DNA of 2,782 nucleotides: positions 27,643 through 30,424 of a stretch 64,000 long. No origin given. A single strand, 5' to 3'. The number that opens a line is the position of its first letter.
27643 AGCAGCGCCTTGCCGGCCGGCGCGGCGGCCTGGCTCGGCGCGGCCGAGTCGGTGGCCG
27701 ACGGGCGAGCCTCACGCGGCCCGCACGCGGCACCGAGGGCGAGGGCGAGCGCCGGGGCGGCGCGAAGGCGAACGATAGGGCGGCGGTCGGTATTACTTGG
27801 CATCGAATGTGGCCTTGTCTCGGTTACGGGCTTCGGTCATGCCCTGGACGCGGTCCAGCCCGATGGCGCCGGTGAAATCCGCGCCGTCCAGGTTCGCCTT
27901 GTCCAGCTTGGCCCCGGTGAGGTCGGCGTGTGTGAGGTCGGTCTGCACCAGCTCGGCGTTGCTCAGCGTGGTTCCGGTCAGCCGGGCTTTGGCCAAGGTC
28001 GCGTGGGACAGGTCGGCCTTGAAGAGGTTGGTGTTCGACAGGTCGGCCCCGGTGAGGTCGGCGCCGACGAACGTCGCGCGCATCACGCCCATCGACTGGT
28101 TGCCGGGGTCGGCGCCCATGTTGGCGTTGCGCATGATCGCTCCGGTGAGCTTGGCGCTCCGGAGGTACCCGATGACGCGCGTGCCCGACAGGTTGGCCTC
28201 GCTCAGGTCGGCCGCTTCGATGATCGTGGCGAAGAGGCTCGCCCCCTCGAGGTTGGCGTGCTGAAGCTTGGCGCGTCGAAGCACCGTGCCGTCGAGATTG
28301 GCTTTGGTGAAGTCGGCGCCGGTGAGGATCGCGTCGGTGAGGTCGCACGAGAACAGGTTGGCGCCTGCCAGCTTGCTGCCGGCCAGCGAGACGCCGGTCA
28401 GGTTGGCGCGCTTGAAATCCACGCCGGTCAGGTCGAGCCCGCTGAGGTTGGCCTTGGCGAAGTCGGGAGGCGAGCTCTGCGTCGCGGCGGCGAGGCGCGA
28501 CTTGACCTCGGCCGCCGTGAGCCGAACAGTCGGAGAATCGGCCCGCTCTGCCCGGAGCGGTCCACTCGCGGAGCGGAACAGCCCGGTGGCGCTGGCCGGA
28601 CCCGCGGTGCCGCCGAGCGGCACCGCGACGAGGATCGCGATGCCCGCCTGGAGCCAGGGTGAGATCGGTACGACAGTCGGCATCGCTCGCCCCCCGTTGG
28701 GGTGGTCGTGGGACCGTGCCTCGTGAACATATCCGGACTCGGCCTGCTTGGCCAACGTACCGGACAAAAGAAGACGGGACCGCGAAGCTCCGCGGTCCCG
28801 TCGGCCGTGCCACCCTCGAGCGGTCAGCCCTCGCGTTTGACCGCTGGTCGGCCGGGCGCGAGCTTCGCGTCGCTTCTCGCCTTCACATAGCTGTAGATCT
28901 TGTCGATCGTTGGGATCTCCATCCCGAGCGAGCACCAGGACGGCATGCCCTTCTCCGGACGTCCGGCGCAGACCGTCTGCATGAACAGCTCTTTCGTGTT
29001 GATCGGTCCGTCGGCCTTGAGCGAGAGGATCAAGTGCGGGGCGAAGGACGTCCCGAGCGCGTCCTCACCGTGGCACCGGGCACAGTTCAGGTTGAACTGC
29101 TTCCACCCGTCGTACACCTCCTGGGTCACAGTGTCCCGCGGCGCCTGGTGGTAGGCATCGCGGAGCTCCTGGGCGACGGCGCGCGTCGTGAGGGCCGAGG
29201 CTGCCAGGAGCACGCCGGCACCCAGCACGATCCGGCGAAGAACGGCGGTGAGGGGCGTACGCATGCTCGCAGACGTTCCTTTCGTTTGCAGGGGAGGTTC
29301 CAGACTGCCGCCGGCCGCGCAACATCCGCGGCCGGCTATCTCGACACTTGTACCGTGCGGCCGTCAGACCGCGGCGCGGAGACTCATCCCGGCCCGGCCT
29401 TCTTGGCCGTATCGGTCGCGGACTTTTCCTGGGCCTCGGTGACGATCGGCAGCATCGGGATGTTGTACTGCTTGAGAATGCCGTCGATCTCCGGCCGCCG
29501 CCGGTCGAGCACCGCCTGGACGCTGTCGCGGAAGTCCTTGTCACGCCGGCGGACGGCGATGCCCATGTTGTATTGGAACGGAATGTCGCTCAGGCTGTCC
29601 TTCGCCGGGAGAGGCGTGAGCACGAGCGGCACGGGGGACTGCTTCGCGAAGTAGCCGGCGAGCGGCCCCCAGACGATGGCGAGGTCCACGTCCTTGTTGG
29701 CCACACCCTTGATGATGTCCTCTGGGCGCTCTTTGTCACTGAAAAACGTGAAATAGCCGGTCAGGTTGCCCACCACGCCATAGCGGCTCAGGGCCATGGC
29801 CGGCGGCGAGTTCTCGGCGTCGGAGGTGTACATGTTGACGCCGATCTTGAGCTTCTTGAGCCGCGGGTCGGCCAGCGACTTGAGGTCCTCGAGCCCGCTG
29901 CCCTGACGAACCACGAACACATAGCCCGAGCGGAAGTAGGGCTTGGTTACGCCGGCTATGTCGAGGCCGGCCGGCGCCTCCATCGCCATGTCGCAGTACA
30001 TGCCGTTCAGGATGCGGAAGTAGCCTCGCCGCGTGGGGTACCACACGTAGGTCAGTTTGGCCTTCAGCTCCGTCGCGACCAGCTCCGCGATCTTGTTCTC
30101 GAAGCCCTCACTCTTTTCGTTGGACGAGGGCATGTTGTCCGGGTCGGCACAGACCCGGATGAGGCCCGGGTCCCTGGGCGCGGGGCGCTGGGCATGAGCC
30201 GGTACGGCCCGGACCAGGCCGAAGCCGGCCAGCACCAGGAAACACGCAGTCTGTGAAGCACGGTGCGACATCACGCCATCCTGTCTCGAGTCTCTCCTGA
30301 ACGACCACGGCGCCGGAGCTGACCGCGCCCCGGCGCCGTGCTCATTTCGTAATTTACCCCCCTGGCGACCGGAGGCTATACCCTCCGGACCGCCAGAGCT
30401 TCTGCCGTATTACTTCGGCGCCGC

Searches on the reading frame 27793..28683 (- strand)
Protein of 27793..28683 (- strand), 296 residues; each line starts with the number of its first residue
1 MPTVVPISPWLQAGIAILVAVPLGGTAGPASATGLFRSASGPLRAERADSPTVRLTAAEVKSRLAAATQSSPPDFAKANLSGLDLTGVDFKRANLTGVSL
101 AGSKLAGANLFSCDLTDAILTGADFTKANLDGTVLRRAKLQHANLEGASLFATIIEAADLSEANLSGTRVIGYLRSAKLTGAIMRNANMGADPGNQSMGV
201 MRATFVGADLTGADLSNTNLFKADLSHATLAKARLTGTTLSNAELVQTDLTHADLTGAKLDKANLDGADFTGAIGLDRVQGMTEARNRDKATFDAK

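Call 3: search_protein_families(library=pfam, proteins=[window:27793-28683:-], max_evalue=1)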
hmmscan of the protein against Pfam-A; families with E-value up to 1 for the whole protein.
window:27793-28683:- (296 aa): 3 families
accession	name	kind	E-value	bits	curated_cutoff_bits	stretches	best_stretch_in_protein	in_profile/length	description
PF00805.28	Pentapeptide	-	8.7e-51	169.5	20.2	7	233-272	1-40/40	Pentapeptide repeats (8 copies)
PF13599.13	Pentapeptide_4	-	1.2e-18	67.3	38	3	75-149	3-77/78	Pentapeptide repeat region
PF13576.12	Pentapeptide_3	-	3.8e-16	59.5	27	3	90-133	1-47/48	Pentapeptide repeats (9 copies)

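Call 11: search_protein_families(library=ncbifam, proteins=[window:27793-28683:-], max_evalue=0.1)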
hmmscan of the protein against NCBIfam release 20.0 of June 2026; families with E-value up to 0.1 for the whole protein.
window:27793-28683:- (296 aa): 17 families
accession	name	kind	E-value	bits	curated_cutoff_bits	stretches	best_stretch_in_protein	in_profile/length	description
NF052603.1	penta_Alr5209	equivalog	1.3e-38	131.6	125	4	74-150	14-90/113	Alr5209 family pentapeptide repeat protein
NF047416.1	penta_HetL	equivalog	7.8e-32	110.5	260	1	74-274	19-217/218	heterocyst differentiation pentapeptide repeat protein HetL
NF011744.0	PRK15197.1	equivalog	1.9e-23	83.1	274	2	74-187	165-270/291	SPI-2 type III secretion system effector PipB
NF011743.0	PRK15196.1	equivalog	2.5e-21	75.9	354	2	72-234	171-328/350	type III secretion system effector PipB2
NF033086.2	penta_rpt_Qnr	equivalog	9.5e-16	58.2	240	1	75-262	2-195/211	Qnr family pentapeptide repeat protein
NF000421.1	penta_rpt_QnrVC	exception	2.9e-15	56.8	460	1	75-260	8-199/218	QnrVC family quinolone resistance pentapeptide repeat protein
NF012152.0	penta_rpt_QnrC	exception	7.7e-14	52.2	500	1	76-260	9-199/221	QnrC family quinolone resistance pentapeptide repeat protein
NF000420.1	penta_rpt_QnrB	exception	6.8e-13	49.1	460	1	74-262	29-198/214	QnrB family quinolone resistance pentapeptide repeat protein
NF000071.4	penta_rpt_QnrA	exception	7.8e-13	48.7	450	1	76-269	9-198/218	QnrA family quinolone resistance pentapeptide repeat protein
NF000349.1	mfpA_AE000516.2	equivalog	9.1e-12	45.2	360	2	75-183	39-148/183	pentapeptide repeat protein MfpA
NF011904.1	PRK15377.1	subfamily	1.3e-11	43.6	500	2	55-188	1-134/606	type III secretion system effector HECT-type E3 ubiquitin transferase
NF033375.2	penta_rpt_QnrE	exception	1.6e-11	44.6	480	1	75-262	25-198/214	QnrE family quinolone resistance pentapeptide repeat protein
NF000056.3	penta_rpt_QnrS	exception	2.7e-11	43.6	460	2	144-271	63-180/218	QnrS family quinolone resistance pentapeptide repeat protein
NF012151.0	penta_rpt_QnrAS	exception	3.1e-11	43.7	490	2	78-169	67-158/218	QnrAS family quinolone resistance pentapeptide repeat protein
NF038182.1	penta_rpt_SmQnr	exception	6.6e-11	42.4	460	2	74-146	126-198/215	SmQnr family pentapeptide repeat protein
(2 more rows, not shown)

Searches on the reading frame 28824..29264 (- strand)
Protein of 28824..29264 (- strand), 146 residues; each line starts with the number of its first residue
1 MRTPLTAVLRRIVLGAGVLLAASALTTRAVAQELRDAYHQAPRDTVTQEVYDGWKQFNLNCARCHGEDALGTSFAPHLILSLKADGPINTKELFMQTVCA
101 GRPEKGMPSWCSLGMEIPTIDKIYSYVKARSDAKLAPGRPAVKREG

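Call 3: search_protein_families(library=pfam, proteins=[window:28824-29264:-], max_evalue=1)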
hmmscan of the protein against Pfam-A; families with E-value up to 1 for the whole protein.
window:28824-29264:- (146 aa): 4 families
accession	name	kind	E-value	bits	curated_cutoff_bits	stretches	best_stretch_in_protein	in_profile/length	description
PF13442.11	Cytochrome_CBB3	-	3e-06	27.9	27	1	51-127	4-68/68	Cytochrome C oxidase, cbb3-type, subunit III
PF00034.26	Cytochrom_C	-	0.0052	18.5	21.3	1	52-79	3-31/90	Cytochrome c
PF14495.11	Cytochrom_C550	-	0.15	12.2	27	1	47-68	23-44/136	Cytochrome c-550 domain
PF07583.16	PSCyt2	-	0.23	11.8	29.8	1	32-65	152-185/209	Protein of unknown function (DUF1549)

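Call 11: search_protein_families(library=ncbifam, proteins=[window:28824-29264:-], max_evalue=0.1)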
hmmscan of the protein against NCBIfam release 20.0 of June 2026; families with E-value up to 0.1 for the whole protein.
window:28824-29264:- (146 aa): 11 families
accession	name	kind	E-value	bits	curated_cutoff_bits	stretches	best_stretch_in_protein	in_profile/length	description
TIGR03874.1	4cys_cytochr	equivalog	1e-11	44.7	161.75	1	28-144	11-129/143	c-type cytochrome, methanol metabolism-related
TIGR04494.1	c550_PedF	equivalog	1.9e-06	27.8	122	1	46-107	47-108/133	cytochrome c-550 PedF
NF050122.1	bc1_QcrC_actin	exception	2e-06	27.3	200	1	14-79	5-70/253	cytochrome bc1 complex diheme cytochrome c subunit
NF011054.0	PRK14486.1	equivalog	2.3e-05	24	447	1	28-130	193-290/294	putative bifunctional cbb3-type cytochrome c oxidase subunit II/cytochrome c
TIGR00782.1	ccoP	equivalog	2.6e-05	23.7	179.95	1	30-130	185-281/285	cytochrome-c oxidase, cbb3-type subunit III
NF045774.1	cytochro_C551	exception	0.00084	19.3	118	1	19-78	8-66/110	cytochrome c551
NF045773.1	cytochro_C550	exception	0.0024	17.8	125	1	5-78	6-76/118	cytochrome c550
NF046112.1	MSMEG_6209_Nter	domain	0.018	15.4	25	1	27-57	5-35/56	three-helix bundle dimerization domain-containing protein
NF045930.1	Cytc6PetJCyano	equivalog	0.03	14.2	135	1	44-67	22-45/110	cytochrome c6 PetJ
TIGR03046.1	PS_II_psbV2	equivalog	0.035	13.8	148.35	1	46-83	53-88/157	photosystem II cytochrome PsbV2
TIGR01904.2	GSu_C4xC__C2xCH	domain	0.054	13.3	27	1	48-73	38-64/73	CxxxxCH/CxxCH domain c-type cytochrome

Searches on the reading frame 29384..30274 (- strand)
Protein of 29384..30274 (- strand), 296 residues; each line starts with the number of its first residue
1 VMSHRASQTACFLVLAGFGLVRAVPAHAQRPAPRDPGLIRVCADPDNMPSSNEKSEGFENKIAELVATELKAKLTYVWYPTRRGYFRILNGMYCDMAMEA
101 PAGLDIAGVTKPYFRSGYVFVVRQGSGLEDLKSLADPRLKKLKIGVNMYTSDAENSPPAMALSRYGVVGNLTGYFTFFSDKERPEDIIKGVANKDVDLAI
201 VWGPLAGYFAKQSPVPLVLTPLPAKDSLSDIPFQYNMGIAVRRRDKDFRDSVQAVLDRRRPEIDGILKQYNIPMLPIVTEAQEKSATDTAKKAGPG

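Call 3: search_protein_families(library=pfam, proteins=[window:29384-30274:-], max_evalue=1)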
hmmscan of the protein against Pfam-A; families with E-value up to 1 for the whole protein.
window:29384-30274:- (296 aa): 2 families
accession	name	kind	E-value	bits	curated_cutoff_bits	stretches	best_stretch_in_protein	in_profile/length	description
PF00497.25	SBP_bac_3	-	1.7e-05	25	26.4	1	39-266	1-125/132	Bacterial extracellular solute-binding proteins, family 3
PF03466.25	LysR_substrate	-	0.16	11.8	28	0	184-205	44-65/209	LysR substrate binding domain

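Call 11: search_protein_families(library=ncbifam, proteins=[window:29384-30274:-], max_evalue=0.1)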
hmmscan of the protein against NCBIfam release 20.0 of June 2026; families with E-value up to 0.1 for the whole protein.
window:29384-30274:- (296 aa): 3 families
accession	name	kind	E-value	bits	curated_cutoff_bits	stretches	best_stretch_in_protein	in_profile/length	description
TIGR03871.1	ABC_peri_MoxJ_2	subfamily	2.3e-77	259.8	212.15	1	39-275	2-232/232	quinoprotein dehydrogenase-associated putative ABC transporter substrate-binding protein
TIGR03870.1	ABC_MoxJ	equivalog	3.6e-34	118.4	258.1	1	39-275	2-246/246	methanol oxidation system protein MoxJ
TIGR01096.1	3A0103s03R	subfamily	0.0036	16.8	256.35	0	47-155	38-145/250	lysine/arginine/ornithine ABC transporter substrate-binding protein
